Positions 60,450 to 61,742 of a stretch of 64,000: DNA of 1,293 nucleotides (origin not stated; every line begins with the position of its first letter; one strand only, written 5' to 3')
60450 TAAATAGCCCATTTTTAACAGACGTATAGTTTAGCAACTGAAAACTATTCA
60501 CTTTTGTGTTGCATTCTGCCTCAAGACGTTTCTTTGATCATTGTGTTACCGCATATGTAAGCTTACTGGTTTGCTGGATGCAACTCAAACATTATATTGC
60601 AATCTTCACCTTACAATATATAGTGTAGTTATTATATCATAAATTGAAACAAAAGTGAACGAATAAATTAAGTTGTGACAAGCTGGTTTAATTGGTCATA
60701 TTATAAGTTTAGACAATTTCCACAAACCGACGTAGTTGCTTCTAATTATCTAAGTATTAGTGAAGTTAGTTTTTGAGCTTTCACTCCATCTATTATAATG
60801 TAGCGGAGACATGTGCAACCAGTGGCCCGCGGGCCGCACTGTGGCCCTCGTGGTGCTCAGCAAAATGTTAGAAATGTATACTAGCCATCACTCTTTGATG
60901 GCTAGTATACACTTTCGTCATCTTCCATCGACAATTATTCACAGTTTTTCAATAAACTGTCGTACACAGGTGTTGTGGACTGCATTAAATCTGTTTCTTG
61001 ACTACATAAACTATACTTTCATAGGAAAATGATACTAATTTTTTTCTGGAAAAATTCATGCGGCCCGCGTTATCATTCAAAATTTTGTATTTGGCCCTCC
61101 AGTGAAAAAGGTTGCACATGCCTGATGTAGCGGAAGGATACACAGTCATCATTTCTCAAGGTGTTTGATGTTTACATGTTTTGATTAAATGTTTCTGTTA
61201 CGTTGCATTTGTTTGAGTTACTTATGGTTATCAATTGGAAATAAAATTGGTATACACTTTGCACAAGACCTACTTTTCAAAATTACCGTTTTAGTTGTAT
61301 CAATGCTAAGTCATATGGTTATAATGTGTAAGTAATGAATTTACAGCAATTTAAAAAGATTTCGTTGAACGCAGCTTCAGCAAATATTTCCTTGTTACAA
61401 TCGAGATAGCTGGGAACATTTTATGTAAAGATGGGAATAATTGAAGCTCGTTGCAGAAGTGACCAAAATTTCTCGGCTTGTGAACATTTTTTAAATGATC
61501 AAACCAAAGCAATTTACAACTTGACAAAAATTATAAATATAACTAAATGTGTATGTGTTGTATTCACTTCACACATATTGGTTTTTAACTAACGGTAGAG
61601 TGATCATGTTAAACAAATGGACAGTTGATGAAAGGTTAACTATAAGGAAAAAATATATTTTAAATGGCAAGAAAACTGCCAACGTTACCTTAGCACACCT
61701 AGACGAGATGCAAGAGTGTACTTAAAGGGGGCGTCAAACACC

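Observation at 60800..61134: Young MITE insertion with a perfect 8-bp target-site duplication (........) and related orphan ends elsewhere in the window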

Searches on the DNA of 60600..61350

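Call 70: search_rna_families(source=window, start=60600, end=61350, threshold=evalue, max_evalue=1)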
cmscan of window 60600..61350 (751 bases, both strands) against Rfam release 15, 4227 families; matches with E-value up to 1: 0.
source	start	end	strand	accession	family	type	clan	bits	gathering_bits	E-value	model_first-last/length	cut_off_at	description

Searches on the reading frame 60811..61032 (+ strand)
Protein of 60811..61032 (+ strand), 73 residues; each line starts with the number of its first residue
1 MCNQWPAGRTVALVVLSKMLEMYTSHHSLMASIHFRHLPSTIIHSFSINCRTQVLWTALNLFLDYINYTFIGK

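Call 20: find_encoding_contigs(protein=window:60811-61032:+, flank=10000, max_places=10)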
Protein window:60811-61032:+ (73 aa): no gene with exactly this product is on record in the collection.

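Call 21: find_homologous_proteins(query=window:60811-61029:+, max_evalue=0.01)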
Query window:60811-61029:+ (73 aa): 2 proteins with E <= 0.01 among 2 candidates.
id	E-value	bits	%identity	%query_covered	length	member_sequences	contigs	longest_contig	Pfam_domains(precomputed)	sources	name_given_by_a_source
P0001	7.0e-8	50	87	41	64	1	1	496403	-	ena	-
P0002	1.7e-6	46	83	41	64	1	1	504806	-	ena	-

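Call 22: find_encoding_contigs(protein=P0001, flank=10000, max_places=10)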
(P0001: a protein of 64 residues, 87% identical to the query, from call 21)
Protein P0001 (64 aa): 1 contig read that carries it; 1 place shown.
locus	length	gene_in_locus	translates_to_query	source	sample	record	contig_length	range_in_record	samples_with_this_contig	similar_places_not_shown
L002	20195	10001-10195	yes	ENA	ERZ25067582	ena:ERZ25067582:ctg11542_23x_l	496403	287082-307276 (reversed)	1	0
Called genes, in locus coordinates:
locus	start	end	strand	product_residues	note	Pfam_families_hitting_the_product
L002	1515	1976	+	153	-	-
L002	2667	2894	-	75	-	-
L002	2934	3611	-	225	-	PF00665:rve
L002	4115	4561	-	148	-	PF17919:RT_RNaseH_2, PF17917:RT_RNaseH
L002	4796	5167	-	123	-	-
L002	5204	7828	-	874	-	PF28514:DUF8422, PF00078:RVT_1, PF26215:HTH_animal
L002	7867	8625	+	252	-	-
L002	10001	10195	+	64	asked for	-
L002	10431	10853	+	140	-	PF27073:FAM200-ZBED5_RNase-like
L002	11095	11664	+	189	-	-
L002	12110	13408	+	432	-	PF03372:Exo_endo_phos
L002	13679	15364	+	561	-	PF00078:RVT_1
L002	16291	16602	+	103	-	PF27073:FAM200-ZBED5_RNase-like, PF27046:FAM200-GTF2IRD2-like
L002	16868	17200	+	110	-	-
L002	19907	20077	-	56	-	-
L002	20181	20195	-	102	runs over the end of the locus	-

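Call 23: find_encoding_contigs(protein=P0002, flank=10000, max_places=10)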
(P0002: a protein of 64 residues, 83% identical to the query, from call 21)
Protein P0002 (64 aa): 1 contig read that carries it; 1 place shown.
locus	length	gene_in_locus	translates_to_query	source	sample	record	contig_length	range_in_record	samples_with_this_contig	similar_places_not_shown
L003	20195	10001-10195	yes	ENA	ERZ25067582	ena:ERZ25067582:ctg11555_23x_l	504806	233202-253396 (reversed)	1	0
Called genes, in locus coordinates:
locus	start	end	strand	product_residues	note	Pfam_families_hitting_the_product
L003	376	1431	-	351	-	PF00665:rve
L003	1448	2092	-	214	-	PF17921:Integrase_H2C2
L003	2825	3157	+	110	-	-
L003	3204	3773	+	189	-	PF00078:RVT_1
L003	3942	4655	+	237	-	-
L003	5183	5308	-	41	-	-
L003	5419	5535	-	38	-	-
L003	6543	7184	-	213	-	-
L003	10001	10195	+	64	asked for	-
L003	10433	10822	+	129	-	PF18658:zf-C2H2-SPIN-DOC (weak), PF27073:FAM200-ZBED5_RNase-like (weak)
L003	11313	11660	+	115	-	PF27046:FAM200-GTF2IRD2-like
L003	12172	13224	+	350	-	PF00078:RVT_1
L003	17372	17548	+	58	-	-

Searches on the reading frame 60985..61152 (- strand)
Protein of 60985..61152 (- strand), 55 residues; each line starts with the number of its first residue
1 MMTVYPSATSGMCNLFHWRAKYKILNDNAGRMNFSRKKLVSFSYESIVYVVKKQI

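Call 75: find_encoding_contigs(protein=window:60985-61152:-, flank=3000, max_places=6)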
Protein window:60985-61152:- (55 aa): no gene with exactly this product is on record in the collection.

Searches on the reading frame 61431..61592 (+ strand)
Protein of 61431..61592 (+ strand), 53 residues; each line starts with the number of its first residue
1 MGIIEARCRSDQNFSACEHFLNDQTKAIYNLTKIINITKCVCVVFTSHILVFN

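Call 76: find_encoding_contigs(protein=window:61431-61592:+, flank=3000, max_places=6)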
Protein window:61431-61592:+ (53 aa): no gene with exactly this product is on record in the collection.
